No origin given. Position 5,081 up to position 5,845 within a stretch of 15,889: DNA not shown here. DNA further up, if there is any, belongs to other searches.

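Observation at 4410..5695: Compact Dam-family methyltransferase plus 154-aa PD-(D/E)XK nuclease: candidate type II R-M module on an AT-rich, HIP1-free islet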

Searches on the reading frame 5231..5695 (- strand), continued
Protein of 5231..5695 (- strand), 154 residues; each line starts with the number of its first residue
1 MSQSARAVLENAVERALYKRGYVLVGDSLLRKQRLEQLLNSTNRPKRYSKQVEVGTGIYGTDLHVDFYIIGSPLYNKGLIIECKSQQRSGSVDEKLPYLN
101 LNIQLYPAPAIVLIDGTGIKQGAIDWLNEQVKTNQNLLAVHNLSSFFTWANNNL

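Call 104: fold_search(model_id=the predicted structure, library=viral)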
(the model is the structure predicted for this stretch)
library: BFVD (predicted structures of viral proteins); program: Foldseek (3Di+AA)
matches with E <= 10: 711; with E <= 0.001: 2
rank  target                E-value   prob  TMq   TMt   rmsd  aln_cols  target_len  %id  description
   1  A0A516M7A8            1.1e-04  1.00  0.56  0.51   6.4       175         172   16  (no name in the UniProt tables at hand)
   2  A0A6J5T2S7            2.6e-04  1.00  0.57  0.61   3.8       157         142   15  PD-(D/E)XK nuclease domain-containing protein [uncultured Caudovirales phage]
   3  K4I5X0                1.2e-03  1.00  0.50  0.39   5.8       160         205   12  Uncharacterized protein [Salmonella phage STML-198]
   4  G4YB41                1.9e-03  0.97  0.39  0.20   8.9       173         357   13  (no name in the UniProt tables at hand)
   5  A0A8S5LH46            2.6e-03  0.97  0.33  0.07   7.4       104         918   13  Metallo-peptidase family M12 (Fragment) [Siphoviridae sp. ct5tj9]
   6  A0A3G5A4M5            2.9e-03  0.97  0.41  0.16   8.1       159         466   14  C2H2-type domain-containing protein [Harvfovirus sp.]
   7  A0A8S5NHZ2            3.1e-03  1.00  0.49  0.32   5.6       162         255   12  DUF1828 domain-containing protein [Siphoviridae sp. ctRg81]
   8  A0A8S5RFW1            3.1e-03  0.94  0.39  0.40   9.4       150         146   10  Uncharacterized protein [virus sp. ctE0n6]
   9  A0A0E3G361            3.3e-03  0.99  0.53  0.49   7.0       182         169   19  Uncharacterized protein [Synechococcus phage ACG-2014f]
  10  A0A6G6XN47            4.9e-03  0.93  0.41  0.31   7.2       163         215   14  (no name in the UniProt tables at hand)
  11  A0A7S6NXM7            5.6e-03  1.00  0.43  0.35   4.8       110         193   18  Uncharacterized protein [Bathycoccus sp. RCC716 virus 1]
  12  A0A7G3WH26            6.3e-03  1.00  0.52  0.49   3.8       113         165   17  Putative endodeoxyribonuclease I [Arthronema virus TR020]
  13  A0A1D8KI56            6.3e-03  0.82  0.39  0.32  13.8       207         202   14  Uncharacterized protein [Synechococcus phage S-CAM1]
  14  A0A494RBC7            8.7e-03  0.97  0.41  0.43   8.4       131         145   12  (no name in the UniProt tables at hand)
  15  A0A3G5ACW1            9.9e-03  0.96  0.44  0.21   7.6       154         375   15  C2H2-type domain-containing protein [Hyperionvirus sp.]
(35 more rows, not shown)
